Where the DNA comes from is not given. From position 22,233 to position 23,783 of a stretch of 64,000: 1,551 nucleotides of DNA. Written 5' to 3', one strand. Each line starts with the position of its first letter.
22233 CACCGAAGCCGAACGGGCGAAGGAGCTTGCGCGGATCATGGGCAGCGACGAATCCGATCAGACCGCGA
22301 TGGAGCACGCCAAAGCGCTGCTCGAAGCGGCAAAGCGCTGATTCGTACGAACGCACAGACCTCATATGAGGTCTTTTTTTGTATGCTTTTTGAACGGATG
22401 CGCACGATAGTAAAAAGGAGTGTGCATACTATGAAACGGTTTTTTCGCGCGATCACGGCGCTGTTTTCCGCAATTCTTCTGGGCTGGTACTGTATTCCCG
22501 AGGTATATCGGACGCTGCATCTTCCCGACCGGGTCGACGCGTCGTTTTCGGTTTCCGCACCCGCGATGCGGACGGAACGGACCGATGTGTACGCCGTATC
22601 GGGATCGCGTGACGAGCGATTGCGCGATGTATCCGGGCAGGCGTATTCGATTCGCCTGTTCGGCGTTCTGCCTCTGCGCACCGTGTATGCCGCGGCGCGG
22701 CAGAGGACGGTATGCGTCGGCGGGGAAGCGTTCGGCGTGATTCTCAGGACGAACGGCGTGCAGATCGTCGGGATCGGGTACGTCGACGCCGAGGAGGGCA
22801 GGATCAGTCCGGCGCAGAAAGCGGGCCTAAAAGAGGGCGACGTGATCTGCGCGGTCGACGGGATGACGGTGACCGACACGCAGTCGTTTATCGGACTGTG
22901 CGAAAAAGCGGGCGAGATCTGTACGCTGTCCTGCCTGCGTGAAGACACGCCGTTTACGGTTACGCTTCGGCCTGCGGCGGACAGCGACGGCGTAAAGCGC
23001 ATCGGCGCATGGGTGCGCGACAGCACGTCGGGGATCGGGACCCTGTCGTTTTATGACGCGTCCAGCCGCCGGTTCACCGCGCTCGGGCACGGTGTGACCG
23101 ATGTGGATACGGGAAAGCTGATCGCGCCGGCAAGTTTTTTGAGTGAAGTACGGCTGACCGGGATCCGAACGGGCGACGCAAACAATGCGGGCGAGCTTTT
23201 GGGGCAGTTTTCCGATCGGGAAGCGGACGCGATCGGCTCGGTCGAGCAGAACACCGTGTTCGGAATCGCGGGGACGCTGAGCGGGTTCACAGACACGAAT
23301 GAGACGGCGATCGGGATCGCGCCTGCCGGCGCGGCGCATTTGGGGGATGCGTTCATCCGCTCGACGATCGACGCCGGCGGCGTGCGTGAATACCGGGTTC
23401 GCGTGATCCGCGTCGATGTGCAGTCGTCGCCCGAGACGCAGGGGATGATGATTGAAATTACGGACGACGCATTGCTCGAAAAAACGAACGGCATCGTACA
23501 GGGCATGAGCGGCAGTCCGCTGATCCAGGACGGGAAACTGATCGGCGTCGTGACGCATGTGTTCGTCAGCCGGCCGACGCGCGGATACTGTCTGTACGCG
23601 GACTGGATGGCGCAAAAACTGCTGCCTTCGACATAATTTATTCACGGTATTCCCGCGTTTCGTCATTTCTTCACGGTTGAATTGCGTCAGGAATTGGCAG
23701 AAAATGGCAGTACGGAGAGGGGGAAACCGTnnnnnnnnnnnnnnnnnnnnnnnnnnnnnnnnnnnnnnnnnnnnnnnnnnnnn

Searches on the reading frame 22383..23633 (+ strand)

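Call 3: search_protein_families(library=pfam, proteins=[window:22383-23633:+], max_evalue=1)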
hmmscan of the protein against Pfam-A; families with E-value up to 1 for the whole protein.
window:22383-23633:+ (417 aa): 6 families
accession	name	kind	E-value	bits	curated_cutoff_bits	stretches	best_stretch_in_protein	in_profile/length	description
PF05580.18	Peptidase_S55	-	7.6e-67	225.8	25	1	205-409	3-209/210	SpoIVB peptidase S55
PF17820.7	PDZ_6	-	1.2e-08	35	27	1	142-185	9-53/54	PDZ domain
PF13180.12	PDZ_2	-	9.3e-07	29.5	27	1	141-194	22-77/80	PDZ domain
PF00595.29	PDZ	-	0.00072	20.3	23.2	1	142-166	36-60/81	PDZ domain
PF14685.13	PDZ_Tricorn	-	0.0016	18.8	25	1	138-188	27-80/88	Tricorn protease PDZ domain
PF00089.32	Trypsin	-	0.0093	16.2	20.6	1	335-396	135-201/220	Trypsin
